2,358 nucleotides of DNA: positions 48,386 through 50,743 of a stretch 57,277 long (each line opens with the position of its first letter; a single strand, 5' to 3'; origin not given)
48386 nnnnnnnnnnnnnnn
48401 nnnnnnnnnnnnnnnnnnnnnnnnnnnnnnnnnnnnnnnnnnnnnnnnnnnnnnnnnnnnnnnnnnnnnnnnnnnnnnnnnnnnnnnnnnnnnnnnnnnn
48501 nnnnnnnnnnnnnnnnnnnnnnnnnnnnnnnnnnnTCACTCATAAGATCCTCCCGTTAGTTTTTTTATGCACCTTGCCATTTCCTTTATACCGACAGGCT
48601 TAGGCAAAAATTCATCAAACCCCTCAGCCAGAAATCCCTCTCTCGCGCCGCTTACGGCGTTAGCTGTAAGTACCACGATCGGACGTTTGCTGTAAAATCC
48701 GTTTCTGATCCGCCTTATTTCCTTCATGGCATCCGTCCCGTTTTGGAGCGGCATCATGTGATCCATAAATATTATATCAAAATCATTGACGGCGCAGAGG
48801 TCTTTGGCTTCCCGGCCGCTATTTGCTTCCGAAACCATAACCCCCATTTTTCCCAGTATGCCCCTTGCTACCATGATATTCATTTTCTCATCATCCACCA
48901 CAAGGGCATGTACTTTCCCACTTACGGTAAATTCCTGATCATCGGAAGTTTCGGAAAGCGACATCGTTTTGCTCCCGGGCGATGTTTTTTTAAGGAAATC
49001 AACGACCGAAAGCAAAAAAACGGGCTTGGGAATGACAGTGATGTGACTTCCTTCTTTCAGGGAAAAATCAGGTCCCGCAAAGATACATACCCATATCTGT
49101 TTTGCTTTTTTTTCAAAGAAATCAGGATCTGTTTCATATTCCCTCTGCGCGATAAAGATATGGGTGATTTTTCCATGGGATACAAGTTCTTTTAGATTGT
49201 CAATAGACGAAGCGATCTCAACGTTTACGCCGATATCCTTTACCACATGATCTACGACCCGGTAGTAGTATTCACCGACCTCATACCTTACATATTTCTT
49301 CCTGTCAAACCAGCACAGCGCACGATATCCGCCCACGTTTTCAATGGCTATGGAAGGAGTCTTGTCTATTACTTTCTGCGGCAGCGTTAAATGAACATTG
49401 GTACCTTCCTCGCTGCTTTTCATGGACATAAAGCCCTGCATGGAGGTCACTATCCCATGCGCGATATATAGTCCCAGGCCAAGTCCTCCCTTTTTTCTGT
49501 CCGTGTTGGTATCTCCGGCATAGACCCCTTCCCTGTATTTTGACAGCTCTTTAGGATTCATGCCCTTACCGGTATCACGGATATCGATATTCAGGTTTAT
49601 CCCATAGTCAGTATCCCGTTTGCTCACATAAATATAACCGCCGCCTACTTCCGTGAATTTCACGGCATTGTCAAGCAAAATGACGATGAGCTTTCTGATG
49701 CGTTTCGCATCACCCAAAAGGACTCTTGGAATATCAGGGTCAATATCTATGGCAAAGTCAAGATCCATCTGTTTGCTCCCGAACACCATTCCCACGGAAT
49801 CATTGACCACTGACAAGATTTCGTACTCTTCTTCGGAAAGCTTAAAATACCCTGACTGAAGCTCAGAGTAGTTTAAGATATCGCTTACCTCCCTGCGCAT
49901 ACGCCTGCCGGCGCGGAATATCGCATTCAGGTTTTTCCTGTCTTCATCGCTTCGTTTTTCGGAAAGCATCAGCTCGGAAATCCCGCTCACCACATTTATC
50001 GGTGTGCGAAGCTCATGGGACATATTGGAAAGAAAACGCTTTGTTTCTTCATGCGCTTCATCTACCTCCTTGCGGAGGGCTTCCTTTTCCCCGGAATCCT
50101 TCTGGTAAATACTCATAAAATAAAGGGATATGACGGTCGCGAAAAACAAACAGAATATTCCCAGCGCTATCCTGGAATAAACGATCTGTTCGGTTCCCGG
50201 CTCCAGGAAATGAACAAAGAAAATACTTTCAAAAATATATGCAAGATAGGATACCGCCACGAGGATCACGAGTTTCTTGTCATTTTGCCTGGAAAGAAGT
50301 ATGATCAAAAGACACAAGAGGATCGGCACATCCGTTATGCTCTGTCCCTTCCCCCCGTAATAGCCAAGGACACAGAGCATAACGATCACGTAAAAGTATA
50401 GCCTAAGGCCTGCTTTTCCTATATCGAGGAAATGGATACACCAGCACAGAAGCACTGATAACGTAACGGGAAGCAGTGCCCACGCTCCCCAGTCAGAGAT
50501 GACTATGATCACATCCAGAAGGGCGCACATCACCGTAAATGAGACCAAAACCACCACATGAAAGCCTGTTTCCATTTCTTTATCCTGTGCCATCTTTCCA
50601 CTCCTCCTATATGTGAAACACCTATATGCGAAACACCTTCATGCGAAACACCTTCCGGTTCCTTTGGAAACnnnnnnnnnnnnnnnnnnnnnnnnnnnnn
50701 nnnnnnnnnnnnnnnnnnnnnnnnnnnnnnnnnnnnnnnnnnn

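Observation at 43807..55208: Four-gene phosphorelay whose only output is an HD-GYP phosphodiesterase, next to a c-di-GMP-gated Pel locus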

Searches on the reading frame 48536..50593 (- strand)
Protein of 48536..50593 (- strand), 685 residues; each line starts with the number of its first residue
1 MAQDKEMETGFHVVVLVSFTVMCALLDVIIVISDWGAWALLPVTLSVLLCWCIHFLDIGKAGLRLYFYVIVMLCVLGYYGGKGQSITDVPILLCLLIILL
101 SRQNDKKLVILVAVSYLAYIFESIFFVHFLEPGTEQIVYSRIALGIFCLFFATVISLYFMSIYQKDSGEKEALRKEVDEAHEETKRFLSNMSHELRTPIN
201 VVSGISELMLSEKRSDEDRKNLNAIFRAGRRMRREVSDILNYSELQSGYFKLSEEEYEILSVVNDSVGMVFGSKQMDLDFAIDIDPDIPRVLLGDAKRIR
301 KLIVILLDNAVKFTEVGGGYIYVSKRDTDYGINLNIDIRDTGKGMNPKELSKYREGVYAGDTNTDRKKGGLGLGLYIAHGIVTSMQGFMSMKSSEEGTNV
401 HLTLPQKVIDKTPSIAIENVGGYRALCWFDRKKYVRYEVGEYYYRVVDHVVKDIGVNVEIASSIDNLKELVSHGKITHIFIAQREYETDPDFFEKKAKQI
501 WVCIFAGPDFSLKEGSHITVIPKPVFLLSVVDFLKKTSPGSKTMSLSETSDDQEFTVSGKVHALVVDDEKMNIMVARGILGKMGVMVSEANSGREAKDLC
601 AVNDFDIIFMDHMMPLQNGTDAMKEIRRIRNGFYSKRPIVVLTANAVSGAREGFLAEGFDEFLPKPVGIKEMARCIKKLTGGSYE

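Call 3: search_protein_families(library=pfam, proteins=[window:48536-50593:-], max_evalue=0.01)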
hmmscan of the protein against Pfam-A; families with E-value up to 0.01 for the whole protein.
window:48536-50593:- (685 aa): 4 families
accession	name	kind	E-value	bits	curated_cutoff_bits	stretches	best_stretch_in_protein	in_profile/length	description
PF00072.30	Response_reg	-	4e-19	69.3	30.2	1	564-674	2-108/111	Response regulator receiver domain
PF02518.31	HATPase_c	-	4.2e-18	66.3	26.4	1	294-407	1-110/111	Histidine kinase-, DNA gyrase B-, and HSP90-like ATPase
PF00512.31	HisKA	-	2.7e-16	59.8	26.9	1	185-248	3-66/66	His Kinase A (phospho-acceptor) domain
PF13589.12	HATPase_c_3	-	0.0017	18.8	25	1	329-418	30-117/137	Histidine kinase-, DNA gyrase B-, and HSP90-like ATPase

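Call 12: search_protein_families(library=ncbifam, proteins=[window:48536-50593:-], max_evalue=0.001)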
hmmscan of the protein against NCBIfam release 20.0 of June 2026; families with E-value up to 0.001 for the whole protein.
window:48536-50593:- (685 aa): 126 families (the best 25 are shown)
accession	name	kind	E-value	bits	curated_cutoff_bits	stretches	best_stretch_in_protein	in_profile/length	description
NF008318.0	PRK11107.1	equivalog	7e-68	229.6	890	1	174-678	283-783/920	two-component sensor histidine kinase BarA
TIGR02956.1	TMAO_torS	equivalog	3.9e-59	200.7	676.5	2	171-412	451-688/967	TMAO reductase system sensor histidine kinase/response regulator TorS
NF008302.0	PRK11091.1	equivalog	1.8e-53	181.9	838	2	164-412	263-511/779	aerobic respiration two-component sensor histidine kinase ArcB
NF041947.1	LuxQ_Vibrio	equivalog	4e-53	180.5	1200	2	172-413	460-703/843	quorum-sensing autoinducer 2 sensor kinase/phosphatase LuxQ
NF011874.0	PRK15347.1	equivalog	4.2e-51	174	852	2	174-410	388-618/921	two component system sensor kinase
NF008099.0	PRK10841.1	equivalog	1.4e-47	162.1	920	1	177-674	463-934/949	two-component system sensor histidine kinase RcsC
NF045901.1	HisKinLetSLeg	equivalog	7.3e-45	153.3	1650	1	174-676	283-785/906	two-component system sensor histidine kinase LetS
NF038297.2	hybrid_HK_HrmK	equivalog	2.2e-37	129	725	2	153-411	204-462/607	hybrid histidine kinase/response regulator HrmK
NF046044.1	PnpS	equivalog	7.3e-35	120.7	400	1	184-405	170-390/390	two-component system histidine kinase PnpS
NF047874.1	MASE3_PAS_HK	subfamily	9.9e-35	120.4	560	1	172-412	383-631/655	MASE3 domain-containing sensor histidine kinase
NF008543.0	PRK11466.1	equivalog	1.9e-33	115.4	982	1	172-416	432-672/914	TMAO reductase system sensor histidine kinase/response regulator TorS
TIGR02966.1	phoR_proteo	equivalog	1.4e-31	109.8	334.2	1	184-395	114-323/333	phosphate regulon sensor histidine kinase PhoR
NF007420.1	PRK09959.1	equivalog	2.2e-28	98.4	1995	2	182-412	710-942/1197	acid-sensing system histidine kinase EvgS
NF041880.1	EPS_EpsF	equivalog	8.7e-28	97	900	2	179-405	268-492/492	response regulator EpsF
NF012163.2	BaeS_SmeS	equivalog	2.9e-27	95.7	500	1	176-404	232-456/457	sensor histidine kinase efflux regulator BaeS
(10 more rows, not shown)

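Call 23: find_related_loci(query=window:48536-50593:-, collection=genome_contigs, flank=10000)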
Query window:48536-50593:- (685 aa) in genome_contigs; peptide patterns used: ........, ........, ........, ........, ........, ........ (x = any residue, [..] = any of these).
599 stretches matched a pattern (row limit reached: there are more); 590 encode a relative of the query (tblastn E <= 1e-3); the best 80 are kept; 80 distinct loci.
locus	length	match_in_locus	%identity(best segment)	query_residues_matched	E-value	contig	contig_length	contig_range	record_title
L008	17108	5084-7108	53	5-679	0e+0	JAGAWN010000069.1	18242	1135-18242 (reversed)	MAG: Ruminiclostridium sp. isolate RGIG8838 Water_deer_Omasum-1__c47262, whole genome shotgun sequence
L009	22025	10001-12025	53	5-679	0e+0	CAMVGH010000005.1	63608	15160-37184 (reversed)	MAG TPA_asm: uncultured Clostridia bacterium isolate SRR8387719_bin.40_metaWRAP_v1.3_MAG genome assembly, contig: ERZ142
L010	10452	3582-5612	52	3-679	0e+0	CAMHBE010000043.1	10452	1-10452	MAG: uncultured Clostridia bacterium isolate SRR11784293_bin.1_metaWRAP_v1.3_MAG genome assembly, contig: ERZ12202796.61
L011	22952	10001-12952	45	4-685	0e+0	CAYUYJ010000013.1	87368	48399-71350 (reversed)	MAG TPA_asm: uncultured Lachnospiraceae bacterium isolate SRP313737_co1_97 genome assembly, contig: NODE_443_length_8736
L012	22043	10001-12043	44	4-682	0e+0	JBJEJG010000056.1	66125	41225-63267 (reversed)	MAG: Acetatifactor sp. isolate PUUB56_bin.026 NODE_180_length_66125_cov_7.678220, whole genome shotgun sequence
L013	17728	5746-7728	34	12-679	4e-128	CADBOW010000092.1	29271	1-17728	MAG: uncultured Lachnospiraceae bacterium isolate RUG14168 genome assembly, contig: RUG14168_asm_92, whole genome shotgu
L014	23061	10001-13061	34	10-685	1e-124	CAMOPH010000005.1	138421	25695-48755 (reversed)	MAG: uncultured Lachnospiraceae bacterium isolate SRR873604_bin.17_metaWRAP_v1.3_MAG genome assembly, contig: NODE_79_le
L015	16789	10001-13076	36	6-679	2e-124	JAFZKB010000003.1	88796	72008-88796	MAG: Clostridiales bacterium isolate RGIG7838 Water_buffalos_Reticulum-4__c79078, whole genome shotgun sequence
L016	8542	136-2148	33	2-678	3e-124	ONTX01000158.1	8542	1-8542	uncultured Lachnospiraceae bacterium isolate RUG638 genome assembly, contig: k87_10653650, whole genome shotgun sequence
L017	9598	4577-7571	36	2-679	2e-123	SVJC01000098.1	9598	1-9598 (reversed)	MAG: Oscillospiraceae bacterium isolate SIG425 NODE_112654_length_9598_cov_1.365431, whole genome shotgun sequence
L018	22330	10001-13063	34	12-677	4e-123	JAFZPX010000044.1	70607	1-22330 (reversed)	MAG: Clostridiales bacterium isolate RGIG7990 Water_buffalos_Rumen-1__c694855, whole genome shotgun sequence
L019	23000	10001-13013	35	12-679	7e-123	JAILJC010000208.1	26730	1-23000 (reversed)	MAG: Lachnospiraceae bacterium isolate RUI166 k141_474885_flag=0_multi=22.9826_len=26730, whole genome shotgun sequence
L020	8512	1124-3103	34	12-679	2e-122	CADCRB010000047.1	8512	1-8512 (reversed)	MAG: uncultured Lachnospiraceae bacterium isolate RUG14904 genome assembly, contig: RUG14904_asm_47, whole genome shotgu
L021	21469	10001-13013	35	12-679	3e-122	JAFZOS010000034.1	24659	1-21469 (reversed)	MAG: Lachnospiraceae bacterium isolate RGIG7959 Water_buffalos_Rumen-1__c423095, whole genome shotgun sequence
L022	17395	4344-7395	35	2-683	1e-121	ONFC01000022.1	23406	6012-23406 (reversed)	uncultured Clostridiales bacterium isolate RUG251 genome assembly, contig: scaffold_2170, whole genome shotgun sequence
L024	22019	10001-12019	35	1-679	7e-120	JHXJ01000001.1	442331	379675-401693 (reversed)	Ruminococcaceae bacterium AB4001 T486DRAFT_scaffold00001.1_C, whole genome shotgun sequence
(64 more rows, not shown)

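Call 29: search_protein_families(library=pfam, proteins=[L024:7631-9967:+, L024:9995-12541:+, L024:12538-15264:+, L014:8630-11020:+, L014:11001-13625:+, L014:13649-16324:+], max_evalue=0.001)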
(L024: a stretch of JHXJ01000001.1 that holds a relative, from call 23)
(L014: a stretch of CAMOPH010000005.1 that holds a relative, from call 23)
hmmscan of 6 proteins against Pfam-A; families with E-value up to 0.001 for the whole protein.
L024:7631-9967:+ (778 aa): 5 families
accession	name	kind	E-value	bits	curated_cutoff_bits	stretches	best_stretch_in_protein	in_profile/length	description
PF00072.30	Response_reg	-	1.1e-51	174.1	30.2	2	5-120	1-110/111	Response regulator receiver domain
PF13487.12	HD_5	-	5e-39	134.2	27.2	1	603-767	3-170/170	HD domain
PF00990.26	GGDEF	-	8.3e-34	117.1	23.8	1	137-290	1-159/161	Diguanylate cyclase, GGDEF domain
PF01966.28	HD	-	2.7e-22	79.7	22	1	616-736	3-116/116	HD domain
PF08668.18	HDOD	-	1.5e-05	25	22.9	1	617-703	98-194/196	HDOD domain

L024:9995-12541:+ (848 aa): 4 families
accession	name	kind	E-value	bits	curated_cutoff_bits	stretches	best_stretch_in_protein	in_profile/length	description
PF02518.31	HATPase_c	-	3.8e-24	85.7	26.4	1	298-411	2-110/111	Histidine kinase-, DNA gyrase B-, and HSP90-like ATPase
PF00072.30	Response_reg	-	1.9e-23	83.2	30.2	1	560-671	2-109/111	Response regulator receiver domain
PF00512.31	HisKA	-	4.6e-13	49.5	26.9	1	187-249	2-64/66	His Kinase A (phospho-acceptor) domain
PF01627.28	Hpt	-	1.7e-07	31.8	24.6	1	739-801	2-64/84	Hpt domain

L024:12538-15264:+ (908 aa): 4 families
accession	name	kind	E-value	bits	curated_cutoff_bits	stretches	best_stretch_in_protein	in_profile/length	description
PF02645.21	DegV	-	8.2e-45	153.7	27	1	630-907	2-279/280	Uncharacterised protein, DegV family COG1307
PF02518.31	HATPase_c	-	1.1e-27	97.1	26.4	1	332-446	1-109/111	Histidine kinase-, DNA gyrase B-, and HSP90-like ATPase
PF00072.30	Response_reg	-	4.9e-22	78.6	30.2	1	482-594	1-109/111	Response regulator receiver domain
PF00512.31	HisKA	-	9.7e-15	54.8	26.9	1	221-285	2-66/66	His Kinase A (phospho-acceptor) domain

L014:8630-11020:+ (796 aa): 5 families
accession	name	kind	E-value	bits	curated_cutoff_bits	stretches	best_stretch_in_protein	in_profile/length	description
PF00072.30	Response_reg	-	7.7e-51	171.4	30.2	2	5-120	1-110/111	Response regulator receiver domain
PF00990.26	GGDEF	-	1.2e-35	123.1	23.8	1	137-290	1-159/161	Diguanylate cyclase, GGDEF domain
PF13487.12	HD_5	-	3.5e-35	121.7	27.2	1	609-769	6-169/170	HD domain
PF01966.28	HD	-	1.2e-22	80.9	22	1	619-739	3-116/116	HD domain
PF08668.18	HDOD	-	1.6e-07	31.5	22.9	1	619-672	97-148/196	HDOD domain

L014:11001-13625:+ (874 aa): 5 families
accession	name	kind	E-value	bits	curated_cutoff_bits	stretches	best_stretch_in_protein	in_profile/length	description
PF00072.30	Response_reg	-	9.7e-26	90.6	30.2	1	563-674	2-109/111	Response regulator receiver domain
PF02518.31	HATPase_c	-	3.3e-24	85.9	26.4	1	301-414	2-110/111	Histidine kinase-, DNA gyrase B-, and HSP90-like ATPase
PF00512.31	HisKA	-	2e-13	50.6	26.9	1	190-253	2-65/66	His Kinase A (phospho-acceptor) domain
PF01627.28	Hpt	-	9.4e-07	29.4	24.6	1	744-805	2-63/84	Hpt domain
PF24896.1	Receiver_CRE1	-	0.00051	20.7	27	0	557-679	4-135/136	AHK4/CRE1/WOL first receiver domain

L014:13649-16324:+ (891 aa): 4 families
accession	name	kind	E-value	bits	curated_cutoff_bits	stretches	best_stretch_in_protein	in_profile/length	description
PF02645.21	DegV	-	9.7e-42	143.6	27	1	613-889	2-278/280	Uncharacterised protein, DegV family COG1307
PF02518.31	HATPase_c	-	1e-27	97.2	26.4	1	315-430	1-110/111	Histidine kinase-, DNA gyrase B-, and HSP90-like ATPase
PF00072.30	Response_reg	-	2.7e-22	79.5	30.2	1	465-577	1-109/111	Response regulator receiver domain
PF00512.31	HisKA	-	2.8e-16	59.7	26.9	1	203-268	1-66/66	His Kinase A (phospho-acceptor) domain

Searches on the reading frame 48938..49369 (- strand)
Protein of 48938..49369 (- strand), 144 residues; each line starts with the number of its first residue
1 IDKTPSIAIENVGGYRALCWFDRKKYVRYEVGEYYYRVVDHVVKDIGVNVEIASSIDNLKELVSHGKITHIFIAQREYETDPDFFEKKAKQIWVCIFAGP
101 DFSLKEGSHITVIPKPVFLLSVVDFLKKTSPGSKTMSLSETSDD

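Call 43: search_protein_families(library=pfam, proteins=[window:48938-49369:-], max_evalue=10)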
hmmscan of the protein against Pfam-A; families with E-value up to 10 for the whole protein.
seq(144 aa): 0 families

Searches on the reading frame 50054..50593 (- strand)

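Call 43: search_protein_families(library=pfam, proteins=[window:50054-50593:-], max_evalue=10)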
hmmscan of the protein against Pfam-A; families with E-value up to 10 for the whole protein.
seq(180 aa): 1 family
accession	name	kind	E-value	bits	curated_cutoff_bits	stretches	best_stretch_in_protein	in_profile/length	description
PF08391.16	Ly49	-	0.97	10.4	31.5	1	142-175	9-41/119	Ly49-like protein, N-terminal region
